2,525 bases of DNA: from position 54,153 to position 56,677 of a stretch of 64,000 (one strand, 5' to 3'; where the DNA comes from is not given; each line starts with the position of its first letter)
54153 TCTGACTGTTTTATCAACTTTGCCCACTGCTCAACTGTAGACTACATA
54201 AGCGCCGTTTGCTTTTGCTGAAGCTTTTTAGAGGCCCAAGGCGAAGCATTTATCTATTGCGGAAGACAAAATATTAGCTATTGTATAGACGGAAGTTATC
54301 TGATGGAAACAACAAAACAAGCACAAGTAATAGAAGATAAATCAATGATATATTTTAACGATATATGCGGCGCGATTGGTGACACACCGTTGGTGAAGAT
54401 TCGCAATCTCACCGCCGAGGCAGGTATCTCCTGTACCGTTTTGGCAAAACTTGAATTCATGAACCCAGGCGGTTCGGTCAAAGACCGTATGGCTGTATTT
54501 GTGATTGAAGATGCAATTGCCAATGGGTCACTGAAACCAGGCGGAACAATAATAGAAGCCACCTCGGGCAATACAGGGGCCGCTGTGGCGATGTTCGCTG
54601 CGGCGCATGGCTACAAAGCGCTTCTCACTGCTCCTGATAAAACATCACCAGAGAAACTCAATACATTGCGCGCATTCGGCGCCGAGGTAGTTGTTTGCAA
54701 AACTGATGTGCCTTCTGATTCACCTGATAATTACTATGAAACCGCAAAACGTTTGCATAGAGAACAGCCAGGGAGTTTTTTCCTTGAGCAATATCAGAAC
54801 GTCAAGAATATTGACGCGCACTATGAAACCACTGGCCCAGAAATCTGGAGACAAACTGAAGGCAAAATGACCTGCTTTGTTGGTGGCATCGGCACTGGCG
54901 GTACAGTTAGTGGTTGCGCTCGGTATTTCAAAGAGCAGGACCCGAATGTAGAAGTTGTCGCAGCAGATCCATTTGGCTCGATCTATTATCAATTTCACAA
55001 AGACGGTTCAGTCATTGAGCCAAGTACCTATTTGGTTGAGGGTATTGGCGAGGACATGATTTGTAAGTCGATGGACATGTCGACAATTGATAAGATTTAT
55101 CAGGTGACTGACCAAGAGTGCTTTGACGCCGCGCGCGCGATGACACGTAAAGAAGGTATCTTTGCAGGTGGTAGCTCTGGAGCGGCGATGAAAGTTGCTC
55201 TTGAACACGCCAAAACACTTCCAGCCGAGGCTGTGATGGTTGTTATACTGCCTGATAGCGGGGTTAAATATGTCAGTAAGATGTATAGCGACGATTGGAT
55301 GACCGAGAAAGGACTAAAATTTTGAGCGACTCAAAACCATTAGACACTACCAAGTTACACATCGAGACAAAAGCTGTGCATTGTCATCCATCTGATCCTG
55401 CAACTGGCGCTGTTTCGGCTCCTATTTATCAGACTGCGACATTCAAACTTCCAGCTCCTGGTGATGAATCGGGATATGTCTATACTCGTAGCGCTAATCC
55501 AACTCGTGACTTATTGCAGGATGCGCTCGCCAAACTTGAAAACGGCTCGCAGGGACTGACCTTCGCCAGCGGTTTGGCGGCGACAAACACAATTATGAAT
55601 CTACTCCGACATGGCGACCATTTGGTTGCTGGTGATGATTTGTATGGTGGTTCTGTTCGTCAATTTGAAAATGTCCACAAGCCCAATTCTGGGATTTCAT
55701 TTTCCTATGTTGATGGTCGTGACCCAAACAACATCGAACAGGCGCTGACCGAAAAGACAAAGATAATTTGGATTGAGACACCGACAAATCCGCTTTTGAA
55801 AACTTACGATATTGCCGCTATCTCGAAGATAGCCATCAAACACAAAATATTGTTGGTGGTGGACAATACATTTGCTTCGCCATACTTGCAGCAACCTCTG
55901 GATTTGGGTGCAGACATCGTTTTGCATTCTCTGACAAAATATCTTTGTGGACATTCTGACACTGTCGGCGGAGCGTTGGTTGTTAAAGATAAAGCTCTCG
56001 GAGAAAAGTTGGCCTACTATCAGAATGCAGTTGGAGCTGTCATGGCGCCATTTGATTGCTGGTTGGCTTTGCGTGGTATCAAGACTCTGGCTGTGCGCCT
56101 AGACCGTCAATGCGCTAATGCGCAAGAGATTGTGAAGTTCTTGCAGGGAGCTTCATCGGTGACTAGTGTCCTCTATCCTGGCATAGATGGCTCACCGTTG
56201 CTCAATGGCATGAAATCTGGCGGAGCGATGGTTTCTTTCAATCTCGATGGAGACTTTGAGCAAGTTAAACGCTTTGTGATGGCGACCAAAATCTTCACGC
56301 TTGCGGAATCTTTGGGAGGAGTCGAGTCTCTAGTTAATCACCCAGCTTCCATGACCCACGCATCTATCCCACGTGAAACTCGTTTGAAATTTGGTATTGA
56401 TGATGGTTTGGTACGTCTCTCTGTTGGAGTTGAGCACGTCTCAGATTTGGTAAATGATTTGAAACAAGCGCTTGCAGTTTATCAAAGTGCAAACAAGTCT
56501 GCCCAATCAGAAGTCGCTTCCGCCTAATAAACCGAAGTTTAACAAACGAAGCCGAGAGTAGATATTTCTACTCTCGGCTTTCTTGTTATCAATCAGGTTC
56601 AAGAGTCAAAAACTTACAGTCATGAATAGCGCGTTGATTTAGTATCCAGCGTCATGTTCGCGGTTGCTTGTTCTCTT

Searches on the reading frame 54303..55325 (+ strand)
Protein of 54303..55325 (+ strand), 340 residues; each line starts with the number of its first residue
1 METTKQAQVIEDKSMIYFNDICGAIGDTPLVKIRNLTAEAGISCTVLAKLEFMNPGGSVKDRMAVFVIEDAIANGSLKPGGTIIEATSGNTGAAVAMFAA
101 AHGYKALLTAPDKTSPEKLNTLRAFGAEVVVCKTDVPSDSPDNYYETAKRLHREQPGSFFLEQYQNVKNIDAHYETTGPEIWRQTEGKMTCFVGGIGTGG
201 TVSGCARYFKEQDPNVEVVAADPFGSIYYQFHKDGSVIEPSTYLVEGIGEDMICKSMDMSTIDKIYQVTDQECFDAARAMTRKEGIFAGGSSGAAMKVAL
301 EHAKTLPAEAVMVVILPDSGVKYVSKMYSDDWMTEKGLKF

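Call 59: search_protein_families(library=pfam, proteins=[window:54303-55325:+], max_evalue=0.00001)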
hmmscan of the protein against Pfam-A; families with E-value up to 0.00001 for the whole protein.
window:54303-55325:+ (340 aa): 1 family
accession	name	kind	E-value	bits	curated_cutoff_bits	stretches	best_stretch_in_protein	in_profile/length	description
PF00291.31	PALP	-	1.4e-81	274.5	35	1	23-318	3-295/295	Pyridoxal-phosphate dependent enzyme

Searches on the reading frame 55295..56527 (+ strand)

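Call 59: search_protein_families(library=pfam, proteins=[window:55295-56527:+], max_evalue=0.00001)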
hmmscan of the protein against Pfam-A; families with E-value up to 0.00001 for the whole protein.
window:55295-56527:+ (410 aa): 2 families
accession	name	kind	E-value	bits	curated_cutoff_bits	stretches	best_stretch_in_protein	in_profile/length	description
PF01053.26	Cys_Met_Meta_PP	-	1.7e-140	468.3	27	1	24-393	1-380/381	Cys/Met metabolism PLP-dependent enzyme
PF00155.27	Aminotran_1_2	-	4.6e-06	26.5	19.7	1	87-199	68-194/361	Aminotransferase class I and II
